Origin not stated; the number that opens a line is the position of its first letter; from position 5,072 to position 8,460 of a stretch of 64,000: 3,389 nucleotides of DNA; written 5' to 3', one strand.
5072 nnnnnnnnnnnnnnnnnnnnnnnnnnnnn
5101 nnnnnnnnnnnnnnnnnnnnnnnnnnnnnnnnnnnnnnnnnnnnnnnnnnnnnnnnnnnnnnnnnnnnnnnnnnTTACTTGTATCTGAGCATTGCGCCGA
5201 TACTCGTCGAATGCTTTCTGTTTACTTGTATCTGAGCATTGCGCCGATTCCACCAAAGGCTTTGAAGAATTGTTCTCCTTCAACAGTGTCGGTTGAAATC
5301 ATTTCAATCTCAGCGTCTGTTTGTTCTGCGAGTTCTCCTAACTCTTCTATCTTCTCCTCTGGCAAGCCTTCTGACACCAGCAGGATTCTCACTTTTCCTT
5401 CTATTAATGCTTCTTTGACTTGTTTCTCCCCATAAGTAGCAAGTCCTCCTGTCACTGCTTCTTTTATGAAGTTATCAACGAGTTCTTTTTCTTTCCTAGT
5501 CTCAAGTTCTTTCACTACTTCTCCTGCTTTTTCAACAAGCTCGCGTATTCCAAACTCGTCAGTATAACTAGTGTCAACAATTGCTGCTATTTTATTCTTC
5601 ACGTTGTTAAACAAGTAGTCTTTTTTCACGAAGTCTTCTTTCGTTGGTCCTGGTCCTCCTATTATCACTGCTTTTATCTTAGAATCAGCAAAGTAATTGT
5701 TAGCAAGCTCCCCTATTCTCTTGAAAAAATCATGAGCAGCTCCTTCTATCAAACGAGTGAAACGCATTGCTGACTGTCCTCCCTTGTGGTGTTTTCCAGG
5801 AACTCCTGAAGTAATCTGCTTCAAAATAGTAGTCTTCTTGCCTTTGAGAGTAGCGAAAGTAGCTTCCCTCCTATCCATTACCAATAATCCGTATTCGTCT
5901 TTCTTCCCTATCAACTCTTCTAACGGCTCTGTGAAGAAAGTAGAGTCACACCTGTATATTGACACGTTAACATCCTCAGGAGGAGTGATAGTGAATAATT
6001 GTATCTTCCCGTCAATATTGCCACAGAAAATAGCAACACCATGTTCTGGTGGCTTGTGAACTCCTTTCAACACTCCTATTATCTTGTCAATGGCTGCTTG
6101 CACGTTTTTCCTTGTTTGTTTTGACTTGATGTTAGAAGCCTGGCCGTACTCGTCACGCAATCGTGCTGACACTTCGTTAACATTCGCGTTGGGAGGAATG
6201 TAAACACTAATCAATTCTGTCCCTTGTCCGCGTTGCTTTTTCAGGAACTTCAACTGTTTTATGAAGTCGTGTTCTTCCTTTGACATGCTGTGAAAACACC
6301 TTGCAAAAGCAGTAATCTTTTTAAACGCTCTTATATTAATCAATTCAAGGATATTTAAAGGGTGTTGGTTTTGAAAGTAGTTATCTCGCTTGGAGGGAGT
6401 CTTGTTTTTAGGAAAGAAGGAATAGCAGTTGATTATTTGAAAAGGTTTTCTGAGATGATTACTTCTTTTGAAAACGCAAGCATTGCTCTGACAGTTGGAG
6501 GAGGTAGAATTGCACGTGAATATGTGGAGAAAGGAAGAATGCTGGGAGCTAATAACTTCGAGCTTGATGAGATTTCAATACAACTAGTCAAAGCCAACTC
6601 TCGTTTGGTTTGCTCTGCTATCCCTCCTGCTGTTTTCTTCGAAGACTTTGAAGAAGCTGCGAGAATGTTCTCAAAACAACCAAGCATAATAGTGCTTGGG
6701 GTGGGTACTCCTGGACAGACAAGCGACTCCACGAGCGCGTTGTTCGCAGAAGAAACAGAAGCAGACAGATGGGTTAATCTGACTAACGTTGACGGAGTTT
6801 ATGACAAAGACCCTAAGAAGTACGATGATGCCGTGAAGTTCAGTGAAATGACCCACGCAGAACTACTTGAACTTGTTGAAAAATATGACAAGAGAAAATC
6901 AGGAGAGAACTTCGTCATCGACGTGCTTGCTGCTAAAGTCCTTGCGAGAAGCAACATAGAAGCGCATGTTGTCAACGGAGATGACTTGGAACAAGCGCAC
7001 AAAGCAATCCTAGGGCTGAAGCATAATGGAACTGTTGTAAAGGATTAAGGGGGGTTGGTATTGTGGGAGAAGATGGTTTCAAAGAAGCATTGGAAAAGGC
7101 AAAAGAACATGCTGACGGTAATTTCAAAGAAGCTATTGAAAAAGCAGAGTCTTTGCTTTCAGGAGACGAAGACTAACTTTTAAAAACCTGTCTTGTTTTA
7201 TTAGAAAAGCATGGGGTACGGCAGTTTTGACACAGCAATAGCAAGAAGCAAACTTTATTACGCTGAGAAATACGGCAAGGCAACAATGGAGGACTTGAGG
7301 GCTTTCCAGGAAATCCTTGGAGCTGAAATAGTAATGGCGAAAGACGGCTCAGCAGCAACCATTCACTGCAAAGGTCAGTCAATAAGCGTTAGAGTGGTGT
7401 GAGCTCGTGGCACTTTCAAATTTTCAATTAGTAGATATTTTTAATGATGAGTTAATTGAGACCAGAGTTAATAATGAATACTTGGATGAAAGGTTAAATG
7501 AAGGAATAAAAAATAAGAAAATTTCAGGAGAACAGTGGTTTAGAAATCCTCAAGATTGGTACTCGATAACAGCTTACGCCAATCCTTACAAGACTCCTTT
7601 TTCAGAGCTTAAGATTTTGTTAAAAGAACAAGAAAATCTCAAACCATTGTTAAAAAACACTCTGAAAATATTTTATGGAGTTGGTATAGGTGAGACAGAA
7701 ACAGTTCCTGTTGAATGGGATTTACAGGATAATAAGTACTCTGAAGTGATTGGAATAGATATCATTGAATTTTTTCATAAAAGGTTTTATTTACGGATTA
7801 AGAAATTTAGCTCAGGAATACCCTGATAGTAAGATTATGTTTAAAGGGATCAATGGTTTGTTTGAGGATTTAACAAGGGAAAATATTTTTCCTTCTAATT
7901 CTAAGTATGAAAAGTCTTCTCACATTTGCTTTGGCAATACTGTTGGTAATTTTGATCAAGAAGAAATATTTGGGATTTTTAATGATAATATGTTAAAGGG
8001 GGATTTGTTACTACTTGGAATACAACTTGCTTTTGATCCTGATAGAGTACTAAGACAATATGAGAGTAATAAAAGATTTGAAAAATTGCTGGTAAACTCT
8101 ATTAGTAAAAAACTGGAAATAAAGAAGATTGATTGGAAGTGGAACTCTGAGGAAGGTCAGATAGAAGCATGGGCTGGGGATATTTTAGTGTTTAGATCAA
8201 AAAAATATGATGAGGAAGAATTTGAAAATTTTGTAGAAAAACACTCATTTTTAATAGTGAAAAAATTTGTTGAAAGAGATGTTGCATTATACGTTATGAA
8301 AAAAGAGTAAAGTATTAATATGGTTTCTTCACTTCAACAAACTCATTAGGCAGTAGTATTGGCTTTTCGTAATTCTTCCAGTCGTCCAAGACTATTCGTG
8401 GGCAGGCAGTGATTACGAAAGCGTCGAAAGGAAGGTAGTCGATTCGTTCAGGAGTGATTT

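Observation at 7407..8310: AT-rich island encoding an EgtD-like histidine-betaine-type methyltransferase, split by a frameshift in a T6 homopolymer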

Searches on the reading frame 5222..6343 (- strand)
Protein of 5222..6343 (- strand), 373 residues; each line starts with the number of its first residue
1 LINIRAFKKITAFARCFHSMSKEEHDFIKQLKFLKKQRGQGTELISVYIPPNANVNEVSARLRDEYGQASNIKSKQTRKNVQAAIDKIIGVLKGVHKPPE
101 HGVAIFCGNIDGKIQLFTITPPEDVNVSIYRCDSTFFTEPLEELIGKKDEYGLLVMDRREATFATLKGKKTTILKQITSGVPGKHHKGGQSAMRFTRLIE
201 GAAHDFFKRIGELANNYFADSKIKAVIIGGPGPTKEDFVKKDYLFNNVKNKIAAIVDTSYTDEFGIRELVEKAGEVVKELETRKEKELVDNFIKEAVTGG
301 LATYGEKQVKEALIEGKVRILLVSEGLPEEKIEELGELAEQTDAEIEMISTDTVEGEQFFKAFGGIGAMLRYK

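Call 33: search_protein_families(library=pfam, proteins=[window:5222-6343:-], max_evalue=0.001)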
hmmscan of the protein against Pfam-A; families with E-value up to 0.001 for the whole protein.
window:5222-6343:- (373 aa): 5 families
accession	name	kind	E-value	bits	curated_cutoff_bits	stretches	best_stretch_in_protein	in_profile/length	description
PF03464.20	eRF1_2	-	7.7e-42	143.2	27.1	1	150-278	1-132/133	eRF1 domain 2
PF03465.20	eRF1_3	-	6.3e-20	72.1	25.8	1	284-373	3-105/106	eRF1 domain 3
PF18854.6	baeRF_family10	-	1.9e-14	54.6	27.1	1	138-271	3-136/143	Bacterial archaeo-eukaryotic release factor family 10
PF03463.20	eRF1_1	-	1.2e-13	51.6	23.8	1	35-144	6-122/123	eRF1 domain 1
PF18859.6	acVLRF1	-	1.6e-06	28.8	27.1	1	154-230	5-81/130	Actinobacteria/chloroflexi VLRF1 release factor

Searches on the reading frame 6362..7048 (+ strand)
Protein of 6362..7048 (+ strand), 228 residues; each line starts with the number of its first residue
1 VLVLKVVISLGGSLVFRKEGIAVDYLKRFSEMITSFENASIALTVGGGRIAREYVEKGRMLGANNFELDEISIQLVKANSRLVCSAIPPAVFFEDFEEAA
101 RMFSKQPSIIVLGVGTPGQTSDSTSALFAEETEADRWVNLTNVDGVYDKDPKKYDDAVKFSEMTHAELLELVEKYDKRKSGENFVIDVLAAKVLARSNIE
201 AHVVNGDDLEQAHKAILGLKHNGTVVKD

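Call 33: search_protein_families(library=pfam, proteins=[window:6362-7048:+], max_evalue=0.001)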
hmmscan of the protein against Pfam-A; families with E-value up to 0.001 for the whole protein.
window:6362-7048:+ (228 aa): 1 family
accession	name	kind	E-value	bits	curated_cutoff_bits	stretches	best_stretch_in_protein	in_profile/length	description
PF00696.33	AA_kinase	-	2e-25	90.3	24.9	1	6-205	3-234/234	Amino acid kinase family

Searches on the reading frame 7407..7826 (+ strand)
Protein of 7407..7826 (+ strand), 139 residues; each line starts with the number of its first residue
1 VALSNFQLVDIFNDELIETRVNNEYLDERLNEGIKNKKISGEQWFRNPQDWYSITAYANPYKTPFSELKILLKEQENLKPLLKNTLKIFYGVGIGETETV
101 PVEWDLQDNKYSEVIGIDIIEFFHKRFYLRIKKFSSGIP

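Call 5: search_protein_families(library=pfam, proteins=[window:7407-7826:+], max_evalue=10)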
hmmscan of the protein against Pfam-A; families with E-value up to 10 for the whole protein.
window:7407-7826:+ (139 aa): 2 families
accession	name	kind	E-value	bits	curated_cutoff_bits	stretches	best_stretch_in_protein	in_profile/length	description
PF14465.12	NFRKB_winged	-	0.074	13.8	22.2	1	9-88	6-82/103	NFRKB Winged Helix-like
PF21162.3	ETFQO_UQ-bd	-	0.18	12.8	27.7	1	56-91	58-92/96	ETF-QO, ubiquinone-binding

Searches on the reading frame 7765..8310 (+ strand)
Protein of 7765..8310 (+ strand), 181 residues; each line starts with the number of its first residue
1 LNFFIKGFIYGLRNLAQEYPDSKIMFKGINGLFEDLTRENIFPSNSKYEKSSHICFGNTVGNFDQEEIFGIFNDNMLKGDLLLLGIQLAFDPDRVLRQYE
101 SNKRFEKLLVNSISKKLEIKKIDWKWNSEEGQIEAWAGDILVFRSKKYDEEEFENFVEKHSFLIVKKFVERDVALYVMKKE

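Call 5: search_protein_families(library=pfam, proteins=[window:7765-8310:+], max_evalue=10)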
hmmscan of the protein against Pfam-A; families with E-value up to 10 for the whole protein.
window:7765-8310:+ (181 aa): 1 family
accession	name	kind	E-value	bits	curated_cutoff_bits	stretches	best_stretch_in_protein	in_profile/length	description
PF10017.15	Methyltransf_33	-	1.4e-09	37.9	23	2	13-117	106-212/304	Histidine-specific methyltransferase, SAM-dependent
